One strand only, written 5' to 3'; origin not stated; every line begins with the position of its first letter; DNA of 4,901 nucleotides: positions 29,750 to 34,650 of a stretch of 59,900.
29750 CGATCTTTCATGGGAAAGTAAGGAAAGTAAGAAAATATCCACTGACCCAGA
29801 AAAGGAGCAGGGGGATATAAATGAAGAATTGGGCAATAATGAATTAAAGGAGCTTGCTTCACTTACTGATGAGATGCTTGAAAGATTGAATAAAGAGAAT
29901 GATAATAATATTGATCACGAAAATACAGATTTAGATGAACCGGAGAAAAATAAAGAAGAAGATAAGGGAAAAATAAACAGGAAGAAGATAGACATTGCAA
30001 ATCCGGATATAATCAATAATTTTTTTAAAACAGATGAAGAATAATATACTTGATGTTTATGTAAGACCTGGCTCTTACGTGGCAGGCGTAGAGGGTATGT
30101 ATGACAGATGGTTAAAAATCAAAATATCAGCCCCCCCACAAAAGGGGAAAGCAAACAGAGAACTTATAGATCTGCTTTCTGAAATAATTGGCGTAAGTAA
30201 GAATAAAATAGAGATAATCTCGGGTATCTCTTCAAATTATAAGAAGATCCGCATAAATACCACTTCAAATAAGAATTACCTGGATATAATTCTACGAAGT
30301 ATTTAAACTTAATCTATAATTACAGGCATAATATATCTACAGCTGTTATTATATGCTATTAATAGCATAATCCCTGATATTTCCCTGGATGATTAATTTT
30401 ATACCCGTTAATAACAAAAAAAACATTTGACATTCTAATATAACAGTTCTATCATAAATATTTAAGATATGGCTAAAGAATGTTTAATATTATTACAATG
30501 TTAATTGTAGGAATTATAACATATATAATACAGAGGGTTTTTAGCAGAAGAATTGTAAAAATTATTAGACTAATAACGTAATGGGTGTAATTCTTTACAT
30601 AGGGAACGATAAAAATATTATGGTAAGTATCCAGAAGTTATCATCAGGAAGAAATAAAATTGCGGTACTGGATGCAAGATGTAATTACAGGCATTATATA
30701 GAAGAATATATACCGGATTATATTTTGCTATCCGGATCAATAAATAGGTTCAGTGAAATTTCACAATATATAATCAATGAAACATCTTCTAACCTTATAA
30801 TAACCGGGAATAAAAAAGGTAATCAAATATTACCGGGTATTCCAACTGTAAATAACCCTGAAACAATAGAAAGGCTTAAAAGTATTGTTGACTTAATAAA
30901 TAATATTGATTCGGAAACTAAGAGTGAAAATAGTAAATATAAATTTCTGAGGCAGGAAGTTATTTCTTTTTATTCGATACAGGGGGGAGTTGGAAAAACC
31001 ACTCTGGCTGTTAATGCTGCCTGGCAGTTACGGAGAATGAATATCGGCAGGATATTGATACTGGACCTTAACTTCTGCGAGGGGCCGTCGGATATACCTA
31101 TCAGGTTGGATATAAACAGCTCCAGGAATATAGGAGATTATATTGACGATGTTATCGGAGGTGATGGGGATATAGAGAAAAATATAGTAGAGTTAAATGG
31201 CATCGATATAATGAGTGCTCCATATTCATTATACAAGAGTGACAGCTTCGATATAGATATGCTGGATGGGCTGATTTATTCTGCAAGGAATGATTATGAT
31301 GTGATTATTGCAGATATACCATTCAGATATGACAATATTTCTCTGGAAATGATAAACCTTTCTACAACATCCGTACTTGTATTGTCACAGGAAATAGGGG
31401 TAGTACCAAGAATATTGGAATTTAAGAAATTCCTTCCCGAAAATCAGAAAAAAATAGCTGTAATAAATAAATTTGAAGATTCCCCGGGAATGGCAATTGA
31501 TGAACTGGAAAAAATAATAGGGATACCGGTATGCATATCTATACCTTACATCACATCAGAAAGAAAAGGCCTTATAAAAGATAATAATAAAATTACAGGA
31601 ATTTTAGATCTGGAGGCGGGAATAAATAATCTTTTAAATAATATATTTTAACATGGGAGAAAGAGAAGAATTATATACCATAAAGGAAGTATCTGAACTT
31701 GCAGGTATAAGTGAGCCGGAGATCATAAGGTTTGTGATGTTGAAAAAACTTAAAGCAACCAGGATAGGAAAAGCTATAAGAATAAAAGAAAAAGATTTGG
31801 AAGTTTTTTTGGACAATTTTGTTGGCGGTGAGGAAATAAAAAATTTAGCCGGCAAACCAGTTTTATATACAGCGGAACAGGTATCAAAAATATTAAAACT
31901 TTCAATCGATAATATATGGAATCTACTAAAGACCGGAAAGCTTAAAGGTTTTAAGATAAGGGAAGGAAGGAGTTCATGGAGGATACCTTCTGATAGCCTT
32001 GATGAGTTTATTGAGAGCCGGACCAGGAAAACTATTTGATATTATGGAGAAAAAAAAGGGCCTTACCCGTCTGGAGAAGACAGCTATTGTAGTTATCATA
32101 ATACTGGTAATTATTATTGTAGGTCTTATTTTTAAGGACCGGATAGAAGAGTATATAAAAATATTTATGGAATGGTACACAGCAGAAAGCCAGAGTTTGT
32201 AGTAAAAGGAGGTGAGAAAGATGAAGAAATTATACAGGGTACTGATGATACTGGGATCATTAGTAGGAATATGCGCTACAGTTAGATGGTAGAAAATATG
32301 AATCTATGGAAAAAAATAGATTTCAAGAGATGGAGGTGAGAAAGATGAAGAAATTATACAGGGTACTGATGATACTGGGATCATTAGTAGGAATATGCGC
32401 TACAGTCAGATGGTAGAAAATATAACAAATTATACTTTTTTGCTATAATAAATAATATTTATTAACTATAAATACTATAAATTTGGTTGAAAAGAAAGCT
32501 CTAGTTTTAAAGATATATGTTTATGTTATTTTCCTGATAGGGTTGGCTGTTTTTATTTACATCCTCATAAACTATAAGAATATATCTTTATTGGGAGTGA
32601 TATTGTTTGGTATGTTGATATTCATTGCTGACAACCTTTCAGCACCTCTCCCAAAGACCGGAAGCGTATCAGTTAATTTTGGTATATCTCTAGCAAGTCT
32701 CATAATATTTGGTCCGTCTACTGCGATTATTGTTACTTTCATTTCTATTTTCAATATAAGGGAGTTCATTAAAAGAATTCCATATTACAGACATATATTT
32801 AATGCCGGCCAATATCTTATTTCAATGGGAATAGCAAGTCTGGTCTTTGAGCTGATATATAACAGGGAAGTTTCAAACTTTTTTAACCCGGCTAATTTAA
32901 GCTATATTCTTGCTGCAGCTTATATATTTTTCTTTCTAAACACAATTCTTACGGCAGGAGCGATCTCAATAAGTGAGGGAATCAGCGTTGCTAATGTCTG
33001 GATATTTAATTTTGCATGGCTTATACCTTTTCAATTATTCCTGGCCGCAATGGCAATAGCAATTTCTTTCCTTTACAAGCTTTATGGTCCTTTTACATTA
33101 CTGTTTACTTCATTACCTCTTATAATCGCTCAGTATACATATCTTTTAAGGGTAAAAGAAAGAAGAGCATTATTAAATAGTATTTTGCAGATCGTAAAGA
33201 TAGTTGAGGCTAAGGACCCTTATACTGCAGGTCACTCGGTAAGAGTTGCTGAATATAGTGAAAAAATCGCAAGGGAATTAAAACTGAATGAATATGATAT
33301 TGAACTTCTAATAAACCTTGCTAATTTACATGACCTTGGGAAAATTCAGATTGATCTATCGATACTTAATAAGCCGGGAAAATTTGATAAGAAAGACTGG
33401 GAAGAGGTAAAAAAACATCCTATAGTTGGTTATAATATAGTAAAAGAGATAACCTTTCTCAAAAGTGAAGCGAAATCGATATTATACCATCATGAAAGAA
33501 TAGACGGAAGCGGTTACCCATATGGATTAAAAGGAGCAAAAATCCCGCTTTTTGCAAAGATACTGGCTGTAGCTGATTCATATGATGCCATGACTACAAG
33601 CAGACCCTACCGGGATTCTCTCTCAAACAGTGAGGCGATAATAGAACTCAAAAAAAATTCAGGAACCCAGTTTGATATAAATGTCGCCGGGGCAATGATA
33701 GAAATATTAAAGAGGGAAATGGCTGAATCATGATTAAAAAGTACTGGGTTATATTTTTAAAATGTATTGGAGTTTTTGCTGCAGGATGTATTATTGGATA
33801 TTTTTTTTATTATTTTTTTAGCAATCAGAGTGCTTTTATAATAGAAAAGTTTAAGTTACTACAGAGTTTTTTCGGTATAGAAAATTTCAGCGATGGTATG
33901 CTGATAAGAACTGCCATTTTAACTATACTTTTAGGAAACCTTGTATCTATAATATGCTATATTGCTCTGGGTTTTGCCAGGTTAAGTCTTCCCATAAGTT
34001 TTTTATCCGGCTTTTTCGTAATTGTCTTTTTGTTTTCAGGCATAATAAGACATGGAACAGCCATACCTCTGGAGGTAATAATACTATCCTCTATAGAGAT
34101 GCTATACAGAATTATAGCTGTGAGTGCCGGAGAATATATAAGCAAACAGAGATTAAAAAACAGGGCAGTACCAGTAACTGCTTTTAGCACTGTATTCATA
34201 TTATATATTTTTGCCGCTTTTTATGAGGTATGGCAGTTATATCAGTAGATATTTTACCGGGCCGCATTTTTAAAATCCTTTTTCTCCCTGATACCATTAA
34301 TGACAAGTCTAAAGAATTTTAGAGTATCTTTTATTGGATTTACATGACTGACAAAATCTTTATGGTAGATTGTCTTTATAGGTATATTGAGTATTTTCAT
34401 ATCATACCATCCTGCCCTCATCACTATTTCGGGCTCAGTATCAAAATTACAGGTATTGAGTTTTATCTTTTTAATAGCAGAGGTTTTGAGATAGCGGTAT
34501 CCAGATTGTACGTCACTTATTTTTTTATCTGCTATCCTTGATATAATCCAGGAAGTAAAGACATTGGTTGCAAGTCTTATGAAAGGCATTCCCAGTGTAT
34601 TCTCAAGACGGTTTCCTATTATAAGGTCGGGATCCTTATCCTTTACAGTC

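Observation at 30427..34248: Candidate undescribed module: sORF / CpaE-like ATPase / double-HTH / small membrane proteins / HD-GYP / SpoIIM-like protein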

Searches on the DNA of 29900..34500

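Call 26: search_rna_families(source=window, start=29900, end=34500, threshold=evalue, max_evalue=1)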
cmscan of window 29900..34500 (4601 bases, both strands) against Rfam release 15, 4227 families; matches with E-value up to 1: 1.
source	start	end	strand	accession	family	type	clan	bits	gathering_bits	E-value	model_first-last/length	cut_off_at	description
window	31823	31854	+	RF01277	snoU54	Gene; snRNA; snoRNA; CD-box;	CL00008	22.5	35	0.29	1-67/67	no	Small nucleolar RNA U54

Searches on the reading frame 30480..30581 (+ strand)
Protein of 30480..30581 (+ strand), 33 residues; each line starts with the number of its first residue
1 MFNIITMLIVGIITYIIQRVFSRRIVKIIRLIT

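Call 3: search_protein_families(library=pfam, proteins=[window:30480-30581:+], max_evalue=0.1)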
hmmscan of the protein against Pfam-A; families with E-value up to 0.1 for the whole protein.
window:30480-30581:+ (33 aa): 0 families

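Call 9: search_protein_families(library=ncbifam, proteins=[window:30480-30581:+], max_evalue=0.1)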
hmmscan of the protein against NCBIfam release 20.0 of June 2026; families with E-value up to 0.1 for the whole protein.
window:30480-30581:+ (33 aa): 1 family
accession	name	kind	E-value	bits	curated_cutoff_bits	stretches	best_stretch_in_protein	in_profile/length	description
NF006906.0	PRK09400.1-1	equivalog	0.012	15.2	95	1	4-22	40-58/62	preprotein translocase subunit SecE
